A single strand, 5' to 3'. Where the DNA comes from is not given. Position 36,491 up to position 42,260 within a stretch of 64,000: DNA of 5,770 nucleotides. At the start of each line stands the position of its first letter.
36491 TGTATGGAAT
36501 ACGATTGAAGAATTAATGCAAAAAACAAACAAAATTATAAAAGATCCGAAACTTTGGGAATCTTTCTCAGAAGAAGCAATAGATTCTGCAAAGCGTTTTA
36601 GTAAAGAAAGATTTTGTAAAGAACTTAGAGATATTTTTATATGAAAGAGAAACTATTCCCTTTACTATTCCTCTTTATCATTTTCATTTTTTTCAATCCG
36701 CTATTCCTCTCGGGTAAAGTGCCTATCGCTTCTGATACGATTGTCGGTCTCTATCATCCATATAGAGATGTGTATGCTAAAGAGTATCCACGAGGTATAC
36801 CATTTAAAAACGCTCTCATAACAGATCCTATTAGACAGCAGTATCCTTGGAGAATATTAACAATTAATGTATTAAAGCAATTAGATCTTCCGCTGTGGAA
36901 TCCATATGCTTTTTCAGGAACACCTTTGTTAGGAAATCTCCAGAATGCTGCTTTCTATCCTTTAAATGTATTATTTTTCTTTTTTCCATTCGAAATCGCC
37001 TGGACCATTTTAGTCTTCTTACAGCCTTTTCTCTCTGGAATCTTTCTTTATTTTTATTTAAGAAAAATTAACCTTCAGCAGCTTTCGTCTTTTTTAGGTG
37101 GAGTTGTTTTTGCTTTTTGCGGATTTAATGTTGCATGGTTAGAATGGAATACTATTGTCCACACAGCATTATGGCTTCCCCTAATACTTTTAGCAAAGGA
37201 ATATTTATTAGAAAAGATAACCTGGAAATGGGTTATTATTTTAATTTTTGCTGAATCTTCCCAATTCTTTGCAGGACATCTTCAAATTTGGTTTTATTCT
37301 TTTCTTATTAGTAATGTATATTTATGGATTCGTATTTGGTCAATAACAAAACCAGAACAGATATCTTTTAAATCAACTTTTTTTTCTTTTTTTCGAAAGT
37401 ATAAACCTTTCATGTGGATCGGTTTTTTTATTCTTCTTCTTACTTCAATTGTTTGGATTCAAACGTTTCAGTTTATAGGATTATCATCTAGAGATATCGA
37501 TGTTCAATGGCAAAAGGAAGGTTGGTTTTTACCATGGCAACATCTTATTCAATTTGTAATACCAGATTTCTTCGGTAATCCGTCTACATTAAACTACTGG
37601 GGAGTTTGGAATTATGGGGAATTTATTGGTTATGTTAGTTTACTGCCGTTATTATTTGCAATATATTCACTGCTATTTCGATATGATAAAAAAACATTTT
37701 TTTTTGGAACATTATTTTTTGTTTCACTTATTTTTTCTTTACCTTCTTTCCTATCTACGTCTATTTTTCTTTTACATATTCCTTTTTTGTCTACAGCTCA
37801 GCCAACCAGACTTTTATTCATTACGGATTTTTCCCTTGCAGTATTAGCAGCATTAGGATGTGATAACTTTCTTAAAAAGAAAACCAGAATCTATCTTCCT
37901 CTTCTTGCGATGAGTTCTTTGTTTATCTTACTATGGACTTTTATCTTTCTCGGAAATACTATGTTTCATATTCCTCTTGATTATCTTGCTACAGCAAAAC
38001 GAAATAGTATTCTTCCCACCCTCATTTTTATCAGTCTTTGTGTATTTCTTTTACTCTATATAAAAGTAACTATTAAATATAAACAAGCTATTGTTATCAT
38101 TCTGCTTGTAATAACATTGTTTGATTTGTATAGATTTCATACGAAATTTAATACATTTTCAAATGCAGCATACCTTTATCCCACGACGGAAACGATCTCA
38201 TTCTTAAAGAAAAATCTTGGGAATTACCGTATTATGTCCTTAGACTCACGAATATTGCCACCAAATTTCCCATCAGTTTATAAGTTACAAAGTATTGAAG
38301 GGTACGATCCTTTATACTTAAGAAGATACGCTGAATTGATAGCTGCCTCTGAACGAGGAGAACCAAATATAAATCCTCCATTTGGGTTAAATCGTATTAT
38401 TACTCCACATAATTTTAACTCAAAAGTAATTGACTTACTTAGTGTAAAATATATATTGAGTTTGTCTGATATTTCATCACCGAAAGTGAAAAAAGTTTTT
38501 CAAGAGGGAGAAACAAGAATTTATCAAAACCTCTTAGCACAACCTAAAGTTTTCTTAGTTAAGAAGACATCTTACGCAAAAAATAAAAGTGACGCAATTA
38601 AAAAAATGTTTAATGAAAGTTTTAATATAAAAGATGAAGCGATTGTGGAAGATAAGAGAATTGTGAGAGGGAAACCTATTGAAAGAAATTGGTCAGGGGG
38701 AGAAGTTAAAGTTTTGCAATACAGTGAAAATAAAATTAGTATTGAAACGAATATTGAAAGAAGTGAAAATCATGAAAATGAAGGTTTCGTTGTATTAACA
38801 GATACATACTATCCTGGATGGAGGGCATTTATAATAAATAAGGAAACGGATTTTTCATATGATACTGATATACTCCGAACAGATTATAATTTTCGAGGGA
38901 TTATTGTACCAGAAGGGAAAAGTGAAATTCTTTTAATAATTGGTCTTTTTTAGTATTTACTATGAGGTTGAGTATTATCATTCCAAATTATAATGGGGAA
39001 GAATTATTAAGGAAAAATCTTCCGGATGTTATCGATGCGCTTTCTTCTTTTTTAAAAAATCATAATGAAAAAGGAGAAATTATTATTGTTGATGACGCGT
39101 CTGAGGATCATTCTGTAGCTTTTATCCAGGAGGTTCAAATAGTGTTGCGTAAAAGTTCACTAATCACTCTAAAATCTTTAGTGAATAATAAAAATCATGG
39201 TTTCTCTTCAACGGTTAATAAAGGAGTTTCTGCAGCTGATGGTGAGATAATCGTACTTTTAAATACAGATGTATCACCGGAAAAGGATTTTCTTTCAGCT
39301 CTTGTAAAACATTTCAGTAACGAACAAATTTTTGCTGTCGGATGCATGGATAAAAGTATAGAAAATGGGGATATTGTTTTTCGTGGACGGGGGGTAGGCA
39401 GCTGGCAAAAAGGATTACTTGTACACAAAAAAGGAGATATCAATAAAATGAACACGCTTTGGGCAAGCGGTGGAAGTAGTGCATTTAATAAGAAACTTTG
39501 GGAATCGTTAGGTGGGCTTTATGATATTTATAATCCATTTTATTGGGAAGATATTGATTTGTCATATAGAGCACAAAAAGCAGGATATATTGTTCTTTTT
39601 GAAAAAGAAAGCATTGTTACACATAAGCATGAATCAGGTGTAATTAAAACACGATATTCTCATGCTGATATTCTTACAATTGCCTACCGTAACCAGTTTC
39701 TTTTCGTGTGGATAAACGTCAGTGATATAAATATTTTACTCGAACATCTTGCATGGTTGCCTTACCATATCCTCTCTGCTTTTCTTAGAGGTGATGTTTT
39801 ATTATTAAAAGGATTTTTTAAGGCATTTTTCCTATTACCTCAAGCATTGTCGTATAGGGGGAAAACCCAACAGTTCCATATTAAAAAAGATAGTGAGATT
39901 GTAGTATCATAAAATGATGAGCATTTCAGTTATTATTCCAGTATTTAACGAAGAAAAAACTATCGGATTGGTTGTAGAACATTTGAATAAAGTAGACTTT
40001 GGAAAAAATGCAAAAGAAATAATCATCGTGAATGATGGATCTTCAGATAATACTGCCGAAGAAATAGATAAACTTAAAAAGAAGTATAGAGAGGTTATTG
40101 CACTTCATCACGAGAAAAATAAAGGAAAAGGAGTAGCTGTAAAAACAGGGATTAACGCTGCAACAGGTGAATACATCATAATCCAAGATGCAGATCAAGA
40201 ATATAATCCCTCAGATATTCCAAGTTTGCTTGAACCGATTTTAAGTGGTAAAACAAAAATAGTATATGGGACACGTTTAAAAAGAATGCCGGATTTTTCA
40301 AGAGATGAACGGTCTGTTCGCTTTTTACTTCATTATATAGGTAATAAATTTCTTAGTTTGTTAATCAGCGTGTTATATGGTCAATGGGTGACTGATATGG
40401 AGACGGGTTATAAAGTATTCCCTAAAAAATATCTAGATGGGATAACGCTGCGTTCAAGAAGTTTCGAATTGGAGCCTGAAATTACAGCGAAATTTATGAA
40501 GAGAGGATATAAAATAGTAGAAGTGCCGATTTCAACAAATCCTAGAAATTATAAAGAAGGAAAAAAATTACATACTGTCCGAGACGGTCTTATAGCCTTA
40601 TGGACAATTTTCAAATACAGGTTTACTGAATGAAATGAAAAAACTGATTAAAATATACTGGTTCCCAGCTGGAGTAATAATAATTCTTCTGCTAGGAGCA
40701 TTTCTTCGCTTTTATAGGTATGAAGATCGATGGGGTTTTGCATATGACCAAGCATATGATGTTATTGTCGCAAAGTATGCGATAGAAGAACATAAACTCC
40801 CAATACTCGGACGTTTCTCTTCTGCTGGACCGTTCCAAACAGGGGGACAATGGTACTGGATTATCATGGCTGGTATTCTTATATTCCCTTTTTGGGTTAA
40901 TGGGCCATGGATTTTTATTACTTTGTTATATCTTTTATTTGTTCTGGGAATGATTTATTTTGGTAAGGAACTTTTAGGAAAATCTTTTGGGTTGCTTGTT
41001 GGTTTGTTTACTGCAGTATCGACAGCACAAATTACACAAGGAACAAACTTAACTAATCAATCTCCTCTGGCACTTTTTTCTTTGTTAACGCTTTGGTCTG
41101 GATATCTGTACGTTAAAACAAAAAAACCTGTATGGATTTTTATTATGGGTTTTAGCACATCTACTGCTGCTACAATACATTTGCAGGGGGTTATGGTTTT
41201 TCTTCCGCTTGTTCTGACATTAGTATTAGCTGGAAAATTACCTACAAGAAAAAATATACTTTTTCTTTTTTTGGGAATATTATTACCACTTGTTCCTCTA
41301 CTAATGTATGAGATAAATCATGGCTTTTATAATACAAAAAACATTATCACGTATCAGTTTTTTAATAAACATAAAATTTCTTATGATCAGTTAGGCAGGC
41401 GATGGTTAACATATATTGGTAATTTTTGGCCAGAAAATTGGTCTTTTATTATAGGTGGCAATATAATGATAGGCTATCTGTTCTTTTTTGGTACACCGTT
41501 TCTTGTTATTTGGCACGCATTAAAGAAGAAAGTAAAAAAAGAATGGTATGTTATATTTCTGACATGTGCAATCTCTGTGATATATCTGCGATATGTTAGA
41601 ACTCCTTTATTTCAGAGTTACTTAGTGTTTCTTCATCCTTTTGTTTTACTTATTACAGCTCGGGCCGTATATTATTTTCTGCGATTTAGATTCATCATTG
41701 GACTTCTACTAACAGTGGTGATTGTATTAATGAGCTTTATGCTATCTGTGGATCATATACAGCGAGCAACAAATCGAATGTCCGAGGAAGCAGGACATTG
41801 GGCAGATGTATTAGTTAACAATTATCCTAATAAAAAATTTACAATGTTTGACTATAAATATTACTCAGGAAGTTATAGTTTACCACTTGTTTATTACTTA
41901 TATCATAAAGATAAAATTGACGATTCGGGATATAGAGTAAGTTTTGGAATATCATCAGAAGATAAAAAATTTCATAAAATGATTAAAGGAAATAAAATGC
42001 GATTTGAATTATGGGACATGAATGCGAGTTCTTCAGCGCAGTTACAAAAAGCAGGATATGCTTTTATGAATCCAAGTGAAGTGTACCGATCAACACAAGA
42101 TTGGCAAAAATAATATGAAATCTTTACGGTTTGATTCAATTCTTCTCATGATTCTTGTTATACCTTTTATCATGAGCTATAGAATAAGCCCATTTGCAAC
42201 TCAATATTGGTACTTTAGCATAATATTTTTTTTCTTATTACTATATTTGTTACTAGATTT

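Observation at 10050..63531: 53-kb glycosylation super-locus with about 24 GT-C-fold membrane glycosyltransferase paralogs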

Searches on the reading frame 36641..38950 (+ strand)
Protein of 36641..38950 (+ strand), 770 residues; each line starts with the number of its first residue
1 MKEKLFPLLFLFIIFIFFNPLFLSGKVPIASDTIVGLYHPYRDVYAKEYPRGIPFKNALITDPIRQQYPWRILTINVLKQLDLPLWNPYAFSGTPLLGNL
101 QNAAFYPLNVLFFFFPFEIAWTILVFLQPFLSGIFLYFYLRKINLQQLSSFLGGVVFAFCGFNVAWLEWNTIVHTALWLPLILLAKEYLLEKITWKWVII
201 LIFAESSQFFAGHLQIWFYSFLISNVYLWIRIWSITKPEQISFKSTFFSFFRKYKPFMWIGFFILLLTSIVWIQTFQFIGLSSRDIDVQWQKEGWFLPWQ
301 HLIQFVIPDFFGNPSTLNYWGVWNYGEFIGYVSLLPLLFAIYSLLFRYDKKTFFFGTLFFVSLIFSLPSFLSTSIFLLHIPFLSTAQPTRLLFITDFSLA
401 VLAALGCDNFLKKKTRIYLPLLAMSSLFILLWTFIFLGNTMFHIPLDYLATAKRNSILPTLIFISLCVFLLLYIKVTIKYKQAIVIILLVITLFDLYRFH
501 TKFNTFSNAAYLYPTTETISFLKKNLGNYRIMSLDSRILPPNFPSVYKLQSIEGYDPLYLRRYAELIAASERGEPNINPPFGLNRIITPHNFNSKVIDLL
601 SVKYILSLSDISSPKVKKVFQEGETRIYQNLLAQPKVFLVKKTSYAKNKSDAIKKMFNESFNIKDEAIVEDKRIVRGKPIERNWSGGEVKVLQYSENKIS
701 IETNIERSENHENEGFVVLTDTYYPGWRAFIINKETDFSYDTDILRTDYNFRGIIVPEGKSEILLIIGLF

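Call 4: search_protein_families(library=pfam, proteins=[window:36641-38950:+], max_evalue=0.01)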
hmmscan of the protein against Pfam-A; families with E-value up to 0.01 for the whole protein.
window:36641-38950:+ (770 aa): 1 family
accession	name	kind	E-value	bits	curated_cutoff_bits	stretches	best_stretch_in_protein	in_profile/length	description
PF09586.16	YfhO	-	7.2e-14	51.6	28.5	1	107-666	75-618/835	Bacterial membrane protein YfhO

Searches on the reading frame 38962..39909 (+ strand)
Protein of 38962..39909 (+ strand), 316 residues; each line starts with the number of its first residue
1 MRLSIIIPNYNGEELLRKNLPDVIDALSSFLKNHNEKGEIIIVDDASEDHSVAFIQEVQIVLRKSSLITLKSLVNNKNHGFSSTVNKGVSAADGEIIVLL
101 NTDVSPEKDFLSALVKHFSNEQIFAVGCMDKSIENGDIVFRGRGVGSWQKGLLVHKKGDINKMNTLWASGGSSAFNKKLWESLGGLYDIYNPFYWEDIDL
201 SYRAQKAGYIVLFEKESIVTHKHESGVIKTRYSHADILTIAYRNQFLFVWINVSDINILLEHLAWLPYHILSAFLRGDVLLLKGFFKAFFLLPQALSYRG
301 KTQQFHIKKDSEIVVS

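Call 5: search_protein_families(library=pfam, proteins=[window:38962-39909:+], max_evalue=0.01)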
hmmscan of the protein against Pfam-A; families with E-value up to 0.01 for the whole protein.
window:38962-39909:+ (316 aa): 5 families
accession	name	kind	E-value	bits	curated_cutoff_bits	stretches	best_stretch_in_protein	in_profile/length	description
PF00535.33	Glycos_transf_2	-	2.6e-22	80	23.3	1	4-177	1-161/168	Glycosyl transferase family 2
PF13641.12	Glyco_tranf_2_3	-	9.9e-14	52.3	27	1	3-225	3-215/230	Glycosyltransferase like family 2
PF10111.15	Glyco_tranf_2_2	-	1.9e-05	24.7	27.3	1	4-116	1-104/276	Glycosyltransferase like family 2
PF13632.12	Glyco_trans_2_3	-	4.9e-05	23.7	27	1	96-233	1-134/198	Glycosyl transferase family group 2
PF04179.17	Init_tRNA_PT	-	0.0062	17.2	22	1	12-60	13-60/114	Rit1 DUSP-like domain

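Call 48: search_protein_families(library=ncbifam, proteins=[window:38962-39909:+], max_evalue=0.001)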
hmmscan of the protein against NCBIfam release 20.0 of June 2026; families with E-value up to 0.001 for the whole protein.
window:38962-39909:+ (316 aa): 24 families
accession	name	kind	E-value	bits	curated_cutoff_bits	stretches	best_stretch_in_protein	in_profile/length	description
NF041875.1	EPS_EpsD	equivalog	1.3e-18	67.5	370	1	3-237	1-228/325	exopolysaccharide biosynthesis glycosyltransferase EpsD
TIGR04283.1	glyco_like_mftF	equivalog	3.9e-16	59.3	182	1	3-243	1-209/221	TIGR04283 family arsenosugar biosynthesis glycosyltransferase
TIGR03965.1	mycofact_glyco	equivalog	4.8e-16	58.7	280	1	4-128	77-189/467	mycofactocin biosynthesis glycosyltransferase MftF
NF038302.1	EPS_HpsE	equivalog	2.3e-13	49.8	300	1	2-119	2-112/307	hormogonium polysaccharide biosynthesis glycosyltransferase HpsE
TIGR03937.1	PgaC_IcaA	equivalog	4e-13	49.1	422.3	1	3-218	47-247/407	poly-beta-1,6-N-acetyl-D-glucosamine synthase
NF007986.1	PRK10714.1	equivalog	9.3e-11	41.3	529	1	2-130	7-126/316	undecaprenyl-phosphate 4-deoxy-4-formamido-L-arabinose transferase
NF007482.0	PRK10073.1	equivalog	1.6e-10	40.5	423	1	2-128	7-120/334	glycosyltransferase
NF038299.1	EPS_HpsN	equivalog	1.9e-10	40.3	425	1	2-125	2-114/317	hormogonium polysaccharide biosynthesis glycosyltransferase HpsN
NF047588.1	GlcsyltransPgfSStrep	equivalog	3.2e-09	36.4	500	1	1-120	1-112/308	glycosyltransferase PgfS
NF050050.1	ProtGlycPglI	equivalog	1.3e-08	34.6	500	1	2-126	3-118/306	GalNAc(5)-diNAcBac-PP-undecaprenol beta-1,3-glucosyltransferase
NF041394.1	GtaseAglG_Halo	equivalog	3.1e-08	33.3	440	1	1-128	1-117/304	glucosyl-dolichyl phosphate glucuronosyltransferase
NF053739.1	GlytfEpsEBac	equivalog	7.9e-08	31.6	450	1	3-230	3-211/265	glycosyltransferase EpsE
NF047683.1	TeichurnBiosyTuaG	equivalog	3.9e-07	30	400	1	3-121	8-114/252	teichuronic acid biosynthesis protein TuaG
TIGR01556.1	rhamnosyltran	subfamily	1.1e-06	28.1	200.55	1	36-234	20-211/281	rhamnosyltransferase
TIGR03111.1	glyc2_xrt_Gpos1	hypoth_equivalog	2.9e-06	26.4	363.95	1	3-125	51-164/439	TIGR03111 family XrtG-associated glycosyltransferase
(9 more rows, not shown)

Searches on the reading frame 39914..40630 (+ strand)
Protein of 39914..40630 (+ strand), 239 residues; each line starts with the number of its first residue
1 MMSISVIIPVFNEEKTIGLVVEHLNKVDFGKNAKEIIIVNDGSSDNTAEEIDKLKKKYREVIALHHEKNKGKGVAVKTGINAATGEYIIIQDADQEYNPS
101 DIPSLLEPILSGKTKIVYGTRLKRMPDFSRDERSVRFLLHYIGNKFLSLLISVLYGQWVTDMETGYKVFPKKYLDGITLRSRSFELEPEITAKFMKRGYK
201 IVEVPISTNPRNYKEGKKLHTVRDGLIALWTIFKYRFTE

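Call 5: search_protein_families(library=pfam, proteins=[window:39914-40630:+], max_evalue=0.01)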
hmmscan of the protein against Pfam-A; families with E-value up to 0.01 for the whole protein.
window:39914-40630:+ (239 aa): 4 families
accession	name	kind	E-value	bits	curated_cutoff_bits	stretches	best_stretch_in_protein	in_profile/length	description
PF00535.33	Glycos_transf_2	-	1.6e-35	122.9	23.3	1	5-159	1-149/168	Glycosyl transferase family 2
PF10111.15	Glyco_tranf_2_2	-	4.1e-10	40.1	27.3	1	5-98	1-95/276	Glycosyltransferase like family 2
PF13641.12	Glyco_tranf_2_3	-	2.5e-09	37.9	27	1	4-117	3-119/230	Glycosyltransferase like family 2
PF13704.12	Glyco_tranf_2_4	-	0.0011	19.9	27.5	1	12-94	2-81/98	Glycosyl transferase family 2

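Call 47: search_solved_structures(query=A8, max_evalue=0.001)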
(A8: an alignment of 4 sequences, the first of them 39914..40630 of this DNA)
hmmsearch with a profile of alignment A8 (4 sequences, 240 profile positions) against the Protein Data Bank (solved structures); distinct sequences matched with E-value up to 0.001: 50.
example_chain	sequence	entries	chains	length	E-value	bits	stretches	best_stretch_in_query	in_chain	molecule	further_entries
5mlz_A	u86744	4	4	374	3e-37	131.8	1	4-233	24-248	Dolichol monophosphate mannose synthase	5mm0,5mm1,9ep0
5eke_A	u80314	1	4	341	4.7e-24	88.6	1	5-175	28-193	Uncharacterized glycosyltransferase sll0501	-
5ekp_C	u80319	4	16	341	4.7e-24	88.6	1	5-175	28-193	Uncharacterized glycosyltransferase sll0501 | Glycosyltransferase sll0501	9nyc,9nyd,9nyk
9nye_A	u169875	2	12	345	4.9e-24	88.5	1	5-175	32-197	Glycosyltransferase sll0501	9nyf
9hwj_A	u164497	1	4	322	6e-24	88.2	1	3-217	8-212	Undecaprenyl-phosphate 4-deoxy-4-formamido-L-arabinose transferase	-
9bhc_C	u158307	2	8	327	1.1e-22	84.1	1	3-217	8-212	Undecaprenyl-phosphate 4-deoxy-4-formamido-L-arabinose transferase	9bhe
8vxh_A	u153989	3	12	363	1.5e-22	83.7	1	3-217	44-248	Undecaprenyl-phosphate 4-deoxy-4-formamido-L-arabinose transferase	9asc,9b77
2z87_A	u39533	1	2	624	4.9e-21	78.7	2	5-121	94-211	Chondroitin synthase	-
2z86_A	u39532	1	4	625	4.9e-21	78.7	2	5-121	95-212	Chondroitin synthase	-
3bcv_A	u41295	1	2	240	9.9e-17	64.6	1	4-101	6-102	Putative glycosyltransferase protein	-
6p61_A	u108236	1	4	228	3.3e-16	62.9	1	1-107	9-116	Glycosyltransferase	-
5tze_C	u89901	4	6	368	7.3e-15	58.5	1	4-116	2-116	Glycosyl transferase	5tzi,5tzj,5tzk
5hea_A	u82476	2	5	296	8.8e-15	58.2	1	5-118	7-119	Putative glycosyltransferase (GalT1)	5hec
8vh7_A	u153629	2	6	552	9.4e-15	58.1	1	5-117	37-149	Heparosan synthase B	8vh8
8viw_A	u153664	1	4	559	9.7e-15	58.1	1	5-117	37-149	Heparosan synthase B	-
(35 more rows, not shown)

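Call 48: search_protein_families(library=ncbifam, proteins=[window:39914-40630:+], max_evalue=0.001)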
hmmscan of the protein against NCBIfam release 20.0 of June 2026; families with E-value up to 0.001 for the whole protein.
window:39914-40630:+ (239 aa): 24 families
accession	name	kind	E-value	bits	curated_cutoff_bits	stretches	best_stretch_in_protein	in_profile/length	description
TIGR04182.1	glyco_TIGR04182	equivalog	1.8e-39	135.9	325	1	4-235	2-217/293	S-layer glycoprotein N-glycosyltransferase AglJ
TIGR03937.1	PgaC_IcaA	equivalog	4e-23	82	422.3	1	3-96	46-137/407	poly-beta-1,6-N-acetyl-D-glucosamine synthase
NF041391.1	DPhHxTase_Halo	equivalog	9.7e-20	70.5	375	1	10-212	3-187/213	dolichyl-phosphate hexose transferase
NF007482.0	PRK10073.1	equivalog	1.1e-19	70.6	423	1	3-107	7-108/334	glycosyltransferase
NF058614.1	PPMAGASynPpgS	equivalog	2.1e-17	63.3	370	1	5-217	3-205/226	polyprenyl-phospho-N-acetylgalactosaminyl synthase PpgS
NF041875.1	EPS_EpsD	equivalog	2.2e-16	60.2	370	1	4-120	1-115/325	exopolysaccharide biosynthesis glycosyltransferase EpsD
NF047588.1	GlcsyltransPgfSStrep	equivalog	3.7e-16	59.2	500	1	2-122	1-122/308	glycosyltransferase PgfS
NF007986.1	PRK10714.1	equivalog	6.4e-16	58.3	529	1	3-126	7-131/316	undecaprenyl-phosphate 4-deoxy-4-formamido-L-arabinose transferase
NF010496.0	PRK13915.1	equivalog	6.9e-15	54.9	262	1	2-113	31-146/307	glucosyl-3-phosphoglycerate synthase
TIGR04283.1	glyco_like_mftF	equivalog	9.9e-15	54.7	182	1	4-118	1-105/221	TIGR04283 family arsenosugar biosynthesis glycosyltransferase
NF047683.1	TeichurnBiosyTuaG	equivalog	9.8e-13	48.3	400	1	3-102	7-104/252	teichuronic acid biosynthesis protein TuaG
TIGR03111.1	glyc2_xrt_Gpos1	hypoth_equivalog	6e-12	45.1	363.95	1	3-102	50-149/439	TIGR03111 family XrtG-associated glycosyltransferase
NF038302.1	EPS_HpsE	equivalog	1.6e-11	43.7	300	1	3-95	2-97/307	hormogonium polysaccharide biosynthesis glycosyltransferase HpsE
TIGR03965.1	mycofact_glyco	equivalog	4.5e-11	42.3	280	1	3-108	75-178/467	mycofactocin biosynthesis glycosyltransferase MftF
NF050050.1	ProtGlycPglI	equivalog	1.1e-09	38.1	500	1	2-117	2-116/306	GalNAc(5)-diNAcBac-PP-undecaprenol beta-1,3-glucosyltransferase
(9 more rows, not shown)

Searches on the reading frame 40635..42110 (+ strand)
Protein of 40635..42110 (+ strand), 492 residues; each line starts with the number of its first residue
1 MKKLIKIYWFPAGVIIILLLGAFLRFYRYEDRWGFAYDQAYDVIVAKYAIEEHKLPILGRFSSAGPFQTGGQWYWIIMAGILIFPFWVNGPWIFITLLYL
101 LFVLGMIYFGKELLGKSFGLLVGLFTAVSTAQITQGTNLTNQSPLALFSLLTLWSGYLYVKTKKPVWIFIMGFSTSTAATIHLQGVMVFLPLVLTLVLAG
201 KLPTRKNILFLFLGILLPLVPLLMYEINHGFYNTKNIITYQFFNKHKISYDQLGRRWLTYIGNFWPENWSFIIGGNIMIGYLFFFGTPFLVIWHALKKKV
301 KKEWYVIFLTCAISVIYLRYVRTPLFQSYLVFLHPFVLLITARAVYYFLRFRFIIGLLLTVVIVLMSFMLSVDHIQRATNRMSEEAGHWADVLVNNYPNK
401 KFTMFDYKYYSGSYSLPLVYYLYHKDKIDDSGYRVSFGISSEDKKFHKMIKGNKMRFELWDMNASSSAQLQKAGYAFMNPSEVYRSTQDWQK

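Call 5: search_protein_families(library=pfam, proteins=[window:40635-42110:+], max_evalue=0.01)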
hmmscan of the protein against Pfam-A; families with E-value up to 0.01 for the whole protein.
window:40635-42110:+ (492 aa): 1 family
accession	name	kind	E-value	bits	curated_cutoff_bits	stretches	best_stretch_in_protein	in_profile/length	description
PF13231.12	PMT_2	-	1.1e-06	29.4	26.1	1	74-225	7-160/160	Dolichyl-phosphate-mannose-protein mannosyltransferase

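Call 30: search_solved_structures(query=A6, max_evalue=1)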
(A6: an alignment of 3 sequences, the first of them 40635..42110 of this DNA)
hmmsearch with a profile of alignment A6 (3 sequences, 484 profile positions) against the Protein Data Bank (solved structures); distinct sequences matched with E-value up to 1: 0.
